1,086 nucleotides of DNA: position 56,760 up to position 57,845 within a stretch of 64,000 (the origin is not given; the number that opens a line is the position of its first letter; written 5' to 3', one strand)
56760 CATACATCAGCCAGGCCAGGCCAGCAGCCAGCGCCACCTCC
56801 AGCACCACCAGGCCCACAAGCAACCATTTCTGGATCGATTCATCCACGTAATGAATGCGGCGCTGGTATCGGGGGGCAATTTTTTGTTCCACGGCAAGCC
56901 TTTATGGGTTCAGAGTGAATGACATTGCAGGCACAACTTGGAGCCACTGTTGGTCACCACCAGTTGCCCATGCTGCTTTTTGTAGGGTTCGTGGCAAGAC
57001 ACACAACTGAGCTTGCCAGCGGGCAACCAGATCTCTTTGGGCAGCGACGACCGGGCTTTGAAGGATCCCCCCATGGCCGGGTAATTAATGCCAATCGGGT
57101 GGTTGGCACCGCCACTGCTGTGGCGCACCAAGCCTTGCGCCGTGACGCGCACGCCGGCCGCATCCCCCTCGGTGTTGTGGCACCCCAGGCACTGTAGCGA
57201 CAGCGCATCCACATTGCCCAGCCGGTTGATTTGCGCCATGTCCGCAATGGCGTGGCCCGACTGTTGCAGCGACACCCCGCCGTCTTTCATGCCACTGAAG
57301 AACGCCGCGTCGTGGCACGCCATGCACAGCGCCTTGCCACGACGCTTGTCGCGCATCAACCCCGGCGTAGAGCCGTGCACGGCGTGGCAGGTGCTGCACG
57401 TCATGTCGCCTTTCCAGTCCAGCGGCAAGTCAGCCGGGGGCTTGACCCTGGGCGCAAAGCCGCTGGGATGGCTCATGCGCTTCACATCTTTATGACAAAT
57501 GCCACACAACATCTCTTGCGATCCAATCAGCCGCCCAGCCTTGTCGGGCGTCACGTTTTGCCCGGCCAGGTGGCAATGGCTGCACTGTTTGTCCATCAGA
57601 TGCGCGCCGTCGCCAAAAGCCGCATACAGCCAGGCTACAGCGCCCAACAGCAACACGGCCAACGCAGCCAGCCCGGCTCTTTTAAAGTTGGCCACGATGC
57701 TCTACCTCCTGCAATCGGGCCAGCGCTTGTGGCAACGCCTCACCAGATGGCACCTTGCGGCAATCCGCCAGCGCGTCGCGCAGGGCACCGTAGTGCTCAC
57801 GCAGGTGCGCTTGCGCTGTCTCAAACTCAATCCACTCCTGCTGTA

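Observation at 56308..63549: Candidate extracellular/periplasmic electron-transfer locus with omcE/omcS-like architecture in a betaproteobacterium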

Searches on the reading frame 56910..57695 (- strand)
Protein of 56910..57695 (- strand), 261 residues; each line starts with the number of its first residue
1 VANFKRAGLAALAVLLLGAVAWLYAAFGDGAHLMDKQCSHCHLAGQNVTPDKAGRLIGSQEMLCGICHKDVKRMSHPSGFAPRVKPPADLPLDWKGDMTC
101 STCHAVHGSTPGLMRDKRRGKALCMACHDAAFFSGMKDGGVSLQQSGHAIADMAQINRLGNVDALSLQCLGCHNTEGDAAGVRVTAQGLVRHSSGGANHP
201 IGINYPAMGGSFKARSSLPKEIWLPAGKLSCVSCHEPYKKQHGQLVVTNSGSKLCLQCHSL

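Call 3: search_protein_families(library=pfam, proteins=[window:56910-57695:-], max_evalue=0.01)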
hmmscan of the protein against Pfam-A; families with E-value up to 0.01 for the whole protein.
window:56910-57695:- (261 aa): 5 families
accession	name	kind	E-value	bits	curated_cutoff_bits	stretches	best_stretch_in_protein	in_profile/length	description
PF09699.15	Paired_CXXCH_1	-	4.1e-19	68.4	20.6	2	99-130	8-38/41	Doubled CXXCH motif (Paired_CXXCH_1)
PF14537.11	Cytochrom_c3_2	-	5.2e-10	40.1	25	1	34-129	5-79/79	Cytochrome c3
PF14522.11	Cytochrome_C7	-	3.5e-09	36.8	24.8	0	31-104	7-66/67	Cytochrome c7 and related cytochrome c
PF22113.1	Mtrc-MtrF_II-IV_dom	-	2.1e-06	27.8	30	1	99-260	8-164/176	Outer membrane cytochrome MtrC/MtrF-like, domains II/IV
PF02085.21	Cytochrom_CIII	-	0.00015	22.5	22.9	0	97-177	30-86/101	Class III cytochrome C family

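Call 4: search_protein_families(library=ncbifam, proteins=[window:56910-57695:-], max_evalue=0.01)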
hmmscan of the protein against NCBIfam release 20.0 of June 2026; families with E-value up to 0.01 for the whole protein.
window:56910-57695:- (261 aa): 10 families
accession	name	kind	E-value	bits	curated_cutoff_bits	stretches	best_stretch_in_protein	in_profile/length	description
NF041028.1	decahem_GSU2203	exception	7.5e-15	54.9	325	2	33-129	123-208/317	GSU2203 family decaheme c-type cytochrome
TIGR01905.1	paired_CXXCH_1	subfamily_domain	2.2e-13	49.9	25.2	2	99-131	8-39/41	doubled CXXCH domain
TIGR03508.1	decahem_SO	subfamily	1.2e-11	44.6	192.2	2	35-129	94-175/258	DmsE family decaheme c-type cytochrome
TIGR03153.1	cytochr_NrfH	equivalog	6.1e-07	29.6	134.2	0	230-260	104-134/138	cytochrome c nitrite reductase small subunit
NF045713.1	CxxCH_16_HmcA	equivalog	8.1e-07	28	400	1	35-176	111-255/541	sulfate respiration complex hexadecaheme cytochrome HmcA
TIGR03146.1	cyt_nit_nrfB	equivalog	7.5e-05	23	166.6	0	226-260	107-142/145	cytochrome c nitrite reductase pentaheme subunit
TIGR03507.1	decahem_SO1788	subfamily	0.00015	20.4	209.3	1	99-180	245-309/672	OmcA/MtrC family decaheme c-type cytochrome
NF008659.0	PRK11659.1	equivalog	0.00039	20.2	184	0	226-260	133-168/188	cytochrome c nitrite reductase pentaheme subunit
NF040967.1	cytc_ExtN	equivalog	0.00076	18.4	200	0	227-260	37-70/415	selenite/tellurite reduction operon c-type cytochrome ExtN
NF040968.1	FeS_ExtO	equivalog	0.00087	18.2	200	0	227-260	37-70/416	selenite/tellurite reduction operon b-type cytochrome iron-sulfur cluster-binding subunit ExtO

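Call 5: search_solved_structures(query=window:56910-57695:-, max_evalue=10, show_alignments=3)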
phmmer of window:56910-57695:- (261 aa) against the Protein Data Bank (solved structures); distinct sequences matched with E-value up to 10: 8.
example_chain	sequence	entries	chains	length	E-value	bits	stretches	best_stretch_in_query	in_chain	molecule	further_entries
6qvm_A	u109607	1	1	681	7e-05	25.9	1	101-238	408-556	Multiheme cytochrome cf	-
7tfs_A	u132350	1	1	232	8.3e-05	25.6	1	88-260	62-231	Cytochrome c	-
1fcd_C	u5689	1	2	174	0.25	14.2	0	28-52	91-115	FLAVOCYTOCHROME C SULFIDE DEHYDROGENASE (CYTOCHROME SUBUNIT)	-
1dii_C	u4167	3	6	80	0.35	13.7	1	26-57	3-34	P-CRESOL METHYLHYDROXYLASE | 4-cresol dehydrogenase [hydroxylating] cytochrome c subunit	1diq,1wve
8smr_C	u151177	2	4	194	0.51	13.2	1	77-112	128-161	Ubiquinol-cytochrome c reductase iron-sulfur subunit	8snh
9yuq_N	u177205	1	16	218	0.92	12.4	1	198-260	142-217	Putative multiheme cytochrome c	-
3vrd_A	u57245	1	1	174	1.1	12.1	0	163-182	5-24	Flavocytochrome c heme subunit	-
8cli_B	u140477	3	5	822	1.2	12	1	187-254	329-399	General transcription factor 3C polypeptide 4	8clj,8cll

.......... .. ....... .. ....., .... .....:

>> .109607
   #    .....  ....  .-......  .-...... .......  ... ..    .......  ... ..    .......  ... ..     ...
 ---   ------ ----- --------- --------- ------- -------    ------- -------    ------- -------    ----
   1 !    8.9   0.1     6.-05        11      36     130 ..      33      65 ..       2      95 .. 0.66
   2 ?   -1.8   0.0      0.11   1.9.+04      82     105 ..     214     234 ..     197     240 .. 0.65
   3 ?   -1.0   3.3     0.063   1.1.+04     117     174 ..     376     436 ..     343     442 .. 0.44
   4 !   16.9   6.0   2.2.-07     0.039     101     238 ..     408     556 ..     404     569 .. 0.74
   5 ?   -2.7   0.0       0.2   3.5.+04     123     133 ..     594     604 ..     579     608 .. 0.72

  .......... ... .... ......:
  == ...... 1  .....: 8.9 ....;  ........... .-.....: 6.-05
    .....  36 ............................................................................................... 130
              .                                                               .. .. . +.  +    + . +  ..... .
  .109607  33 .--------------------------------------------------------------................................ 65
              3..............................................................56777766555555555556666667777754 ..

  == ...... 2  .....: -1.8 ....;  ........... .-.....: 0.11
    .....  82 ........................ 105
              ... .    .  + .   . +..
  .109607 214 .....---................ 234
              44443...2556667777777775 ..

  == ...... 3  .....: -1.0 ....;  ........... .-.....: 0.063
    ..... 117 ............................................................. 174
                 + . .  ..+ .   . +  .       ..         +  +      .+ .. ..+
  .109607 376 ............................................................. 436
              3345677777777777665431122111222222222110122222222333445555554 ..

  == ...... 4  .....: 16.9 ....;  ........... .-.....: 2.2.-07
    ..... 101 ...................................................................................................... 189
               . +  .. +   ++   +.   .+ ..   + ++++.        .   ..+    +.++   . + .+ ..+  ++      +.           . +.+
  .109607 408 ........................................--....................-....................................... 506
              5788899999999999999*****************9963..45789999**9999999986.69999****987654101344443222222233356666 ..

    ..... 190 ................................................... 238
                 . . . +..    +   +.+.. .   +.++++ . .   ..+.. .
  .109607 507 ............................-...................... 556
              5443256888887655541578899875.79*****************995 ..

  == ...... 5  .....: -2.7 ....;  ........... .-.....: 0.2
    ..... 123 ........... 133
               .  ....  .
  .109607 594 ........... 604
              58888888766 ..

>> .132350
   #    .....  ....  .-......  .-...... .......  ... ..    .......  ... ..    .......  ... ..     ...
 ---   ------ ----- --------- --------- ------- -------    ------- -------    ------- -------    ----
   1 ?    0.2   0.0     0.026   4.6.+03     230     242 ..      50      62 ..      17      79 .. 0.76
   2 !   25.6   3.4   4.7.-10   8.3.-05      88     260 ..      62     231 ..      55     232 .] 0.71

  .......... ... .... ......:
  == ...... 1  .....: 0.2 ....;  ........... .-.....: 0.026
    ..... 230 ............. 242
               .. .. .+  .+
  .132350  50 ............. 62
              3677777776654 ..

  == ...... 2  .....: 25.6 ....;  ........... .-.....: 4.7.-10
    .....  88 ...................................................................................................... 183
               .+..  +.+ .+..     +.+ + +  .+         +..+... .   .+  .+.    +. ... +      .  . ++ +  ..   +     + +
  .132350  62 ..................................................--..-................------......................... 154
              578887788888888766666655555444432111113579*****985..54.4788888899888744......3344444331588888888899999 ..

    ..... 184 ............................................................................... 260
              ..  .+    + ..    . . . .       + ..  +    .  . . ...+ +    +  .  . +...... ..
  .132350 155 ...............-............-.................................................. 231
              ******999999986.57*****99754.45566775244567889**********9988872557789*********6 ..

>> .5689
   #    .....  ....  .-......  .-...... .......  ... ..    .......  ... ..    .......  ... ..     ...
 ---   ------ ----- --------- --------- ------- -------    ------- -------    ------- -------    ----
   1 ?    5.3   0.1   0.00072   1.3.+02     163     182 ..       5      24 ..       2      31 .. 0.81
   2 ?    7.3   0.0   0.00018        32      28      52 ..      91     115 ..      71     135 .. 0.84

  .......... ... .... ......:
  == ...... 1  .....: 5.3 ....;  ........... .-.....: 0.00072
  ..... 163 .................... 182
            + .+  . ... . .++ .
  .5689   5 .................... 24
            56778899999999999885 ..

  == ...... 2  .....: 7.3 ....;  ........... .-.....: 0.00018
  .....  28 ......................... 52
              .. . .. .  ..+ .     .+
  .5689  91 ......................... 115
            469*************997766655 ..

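Call 6: find_homologous_proteins(query=window:56910-57695:-)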
Query window:56910-57695:- (261 aa): 518 proteins with E <= 0.001 among 2422 candidates; the best 120 are listed.
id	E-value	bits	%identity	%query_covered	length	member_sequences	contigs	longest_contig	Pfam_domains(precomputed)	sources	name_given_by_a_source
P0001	2.6e-161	554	91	100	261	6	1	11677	PF09699.16,PF14537.12,PF14522.12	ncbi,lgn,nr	ncbi:MAG: cytochrome c3 family protein [Rhodoferax sp.]|nr:cytochrome c3 family protein [Rhodoferax 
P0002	6.6e-149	513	86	92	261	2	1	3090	PF09699.16,PF14537.12,PF14522.12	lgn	-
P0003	9.6e-137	473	78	98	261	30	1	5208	PF09699.16,PF14537.12,PF02085.22,PF14522.12,PF22113.2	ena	-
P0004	1.0e-135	470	76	100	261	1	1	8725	PF09699.16,PF14537.12,PF14522.12,PF22113.2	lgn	-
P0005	4.5e-135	468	76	100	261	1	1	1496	PF09699.16,PF14537.12,PF14522.12,PF22113.2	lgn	-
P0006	6.1e-135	467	75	100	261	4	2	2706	PF09699.16,PF14537.12,PF02085.22,PF14522.12,PF22113.2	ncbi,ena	-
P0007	1.4e-133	463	79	96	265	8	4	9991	PF09699.16,PF14537.12,PF02085.22,PF14522.12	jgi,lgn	-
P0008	9.7e-131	453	76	99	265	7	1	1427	PF09699.16,PF14537.12,PF14522.12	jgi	-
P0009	6.2e-125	434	71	100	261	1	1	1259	PF09699.16,PF14537.12,PF02085.22,PF14522.12,PF22113.2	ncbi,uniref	ncbi:doubled CXXCH motif (paired_CXXCH_1) [mine drainage metagenome]|uniref:Doubled CXXCH motif (Pai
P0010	3.3e-115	402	69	92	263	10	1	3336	PF09699.16,PF14537.12,PF14522.12,PF22113.2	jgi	-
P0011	6.5e-115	401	64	100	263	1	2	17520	PF09699.16,PF14537.12,PF14522.12,PF22113.2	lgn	-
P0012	1.8e-114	400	67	96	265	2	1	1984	PF09699.16,PF14537.12,PF02085.22,PF14522.12,PF22113.2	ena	-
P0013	7.4e-114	398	65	98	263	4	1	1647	PF09699.16,PF14537.12,PF02085.22,PF14522.12,PF22113.2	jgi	jgi:predicted CXXCH cytochrome family protein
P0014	7.5e-114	398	64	100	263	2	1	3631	PF09699.16,PF14537.12,PF14522.12,PF22113.2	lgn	-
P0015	4.4e-113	395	64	100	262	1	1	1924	PF09699.16,PF14537.12,PF02085.22,PF14522.12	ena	-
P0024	3.6e-109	383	63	100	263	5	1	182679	PF09699.16,PF14537.12,PF14522.12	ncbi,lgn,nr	ncbi:MAG: cytochrome c3 family protein [Sulfuritalea sp.]|nr:cytochrome c3 family protein [Sulfurita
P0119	2.8e-72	262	49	92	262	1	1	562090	PF09699.16,PF14537.12,PF02085.22,PF14522.12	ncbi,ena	-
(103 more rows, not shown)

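Call 15: find_related_loci(query=A1, collection=genome_contigs, flank=10000)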
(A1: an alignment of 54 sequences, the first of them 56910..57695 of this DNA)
Query A1 (261 aa) in genome_contigs; peptide patterns used: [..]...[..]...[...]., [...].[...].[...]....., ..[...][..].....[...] (x = any residue, [..] = any of these).
599 stretches matched a pattern (row limit reached: there are more); 188 encode a relative of the query (tblastn E <= 1e-3); the best 80 are kept; 80 distinct loci.
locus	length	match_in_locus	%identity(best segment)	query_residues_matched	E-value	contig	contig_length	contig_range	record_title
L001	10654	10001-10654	79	22-239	1e-119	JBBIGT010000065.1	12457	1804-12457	MAG: Comamonadaceae bacterium isolate FAS170219_bin_98 NODE_680_length_12457_cov_2.21192, whole genome shotgun sequence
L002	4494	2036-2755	70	24-261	5e-114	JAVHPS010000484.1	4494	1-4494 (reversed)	MAG: Rhodoferax sp. isolate WB01no7_59_30 NODE_7714_length_4494_cov_20.221672, whole genome shotgun sequence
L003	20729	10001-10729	67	21-261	2e-112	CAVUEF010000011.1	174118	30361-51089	MAG: uncultured beta proteobacterium isolate MFD02832.bin.1.21 genome assembly, contig: contig_4225, whole genome shotgu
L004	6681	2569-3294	69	22-261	1e-111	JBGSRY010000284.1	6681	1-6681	MAG: Rhodoferax sp. isolate JTS-AC37 k141_1218448, whole genome shotgun sequence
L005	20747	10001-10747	65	15-261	3e-110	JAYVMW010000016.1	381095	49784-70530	MAG: Oxalobacteraceae bacterium isolate GL61_DN_metabinner_3_sub GL61_DN_metabinner_3_sub_15, whole genome shotgun seque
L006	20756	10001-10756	63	12-261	7e-108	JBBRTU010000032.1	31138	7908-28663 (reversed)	MAG: Burkholderiales bacterium isolate La2_metabat2.276 La2_metabat2.276_K_2262462L31138_cov_13.9873, whole genome shotg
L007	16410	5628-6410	51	1-261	2e-86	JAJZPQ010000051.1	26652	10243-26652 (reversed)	MAG: Proteobacteria bacterium isolate SKS1.bin129 NODE_3170_length_26652_cov_6.224467, whole genome shotgun sequence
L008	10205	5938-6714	49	6-261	5e-81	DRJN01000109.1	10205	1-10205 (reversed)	MAG TPA_asm: Gammaproteobacteria bacterium isolate HyVt-418 HyVt-418_k95_151012, whole genome shotgun sequence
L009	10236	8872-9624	47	8-261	5e-75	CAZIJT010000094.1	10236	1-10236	MAG TPA_asm: uncultured Thiohalophilus sp. isolate SRP128015_co3_249 genome assembly, contig: NODE_7827_length_10236_cov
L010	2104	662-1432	47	5-261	1e-77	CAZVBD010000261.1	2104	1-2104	MAG TPA_asm: uncultured Thiohalobacter sp. isolate SRP128015_co1_470 genome assembly, contig: NODE_113152_length_2104_co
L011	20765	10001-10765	50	7-260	5e-74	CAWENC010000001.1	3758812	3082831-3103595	MAG: uncultured beta proteobacterium isolate MFD02832.bin.1.115 genome assembly, contig: contig_3885, whole genome shotg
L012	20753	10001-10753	49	12-261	4e-74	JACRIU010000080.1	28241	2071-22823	MAG: Hydrogenophilales bacterium isolate NC_groundwater_1811_Pr3_B-0.1um_58_14 SR-2_scaffold_141_1976510, whole genome s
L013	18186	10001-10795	46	3-261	2e-73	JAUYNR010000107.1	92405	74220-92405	MAG: Oxalobacteraceae bacterium isolate C4_concoct.bin.115_sub C4_k141_160707, whole genome shotgun sequence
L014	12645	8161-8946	44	4-261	5e-73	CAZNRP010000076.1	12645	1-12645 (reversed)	MAG TPA_asm: uncultured Thiohalophilus sp. isolate SRP128015_co1_353 genome assembly, contig: NODE_7744_length_12645_cov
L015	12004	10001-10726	50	22-261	1e-72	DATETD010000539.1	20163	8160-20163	MAG TPA_asm: Rhodocyclaceae bacterium isolate SMAG_U8306 k141_1263380, whole genome shotgun sequence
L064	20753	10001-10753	46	14-261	1e-67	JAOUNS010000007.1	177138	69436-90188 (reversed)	MAG: Gammaproteobacteria bacterium isolate 8_1_May_SF_Bin12 8_1_May_SF_Bin12_scaffold_8_c2, whole genome shotgun sequenc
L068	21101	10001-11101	42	5-260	1e-53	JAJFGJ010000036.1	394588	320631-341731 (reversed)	MAG: Kiloniellaceae bacterium isolate OFTM138 OFTM138_35, whole genome shotgun sequence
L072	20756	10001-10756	40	14-259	2e-50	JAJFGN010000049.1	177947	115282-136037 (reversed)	MAG: Kiloniellaceae bacterium isolate OFTM28 OFTM28_48, whole genome shotgun sequence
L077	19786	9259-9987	40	11-259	2e-46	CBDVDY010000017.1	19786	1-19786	MAG TPA_asm: uncultured Alphaproteobacteria bacterium isolate SRR22302348_concoct_13 genome assembly, contig: ERZ2507359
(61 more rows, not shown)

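Call 16: predict_structure(alignment_id=A1)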
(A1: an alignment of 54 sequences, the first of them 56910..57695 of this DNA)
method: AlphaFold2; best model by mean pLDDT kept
length: 261 residues; sequences in the alignment: 54
mean_pLDDT: 55.1   pTM: 0.32
mean pLDDT of the five models: 55.1, 53.0, 51.6, 50.5, 47.0
residues with pLDDT >= 90: 12; 70-90: 15; 50-70: 131; < 50: 103
segments of 3 or more residues with pLDDT < 50: 29-32, 48-65, 67-79, 109-111, 120-122, 124-128, 145-158, 163-165, 172-179, 232-254
pLDDT, mean of each block of 10 residues (from residue 1): 80 93 67 50 52 42 47 45 68 62 56 54 48 53 47 44 49 47 62 62 55 65 58 40 38 49 48
secondary structure, 60 per line:
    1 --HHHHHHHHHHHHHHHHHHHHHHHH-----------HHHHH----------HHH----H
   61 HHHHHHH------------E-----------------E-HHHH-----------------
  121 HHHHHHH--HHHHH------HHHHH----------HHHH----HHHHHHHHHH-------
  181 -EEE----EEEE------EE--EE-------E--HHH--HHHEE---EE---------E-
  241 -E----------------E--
elements in order: H3-26 H38-42 H60-67 H100-103 H121-127 H130-134 H141-145 H156-159 H164-173 E182-184 E189-192
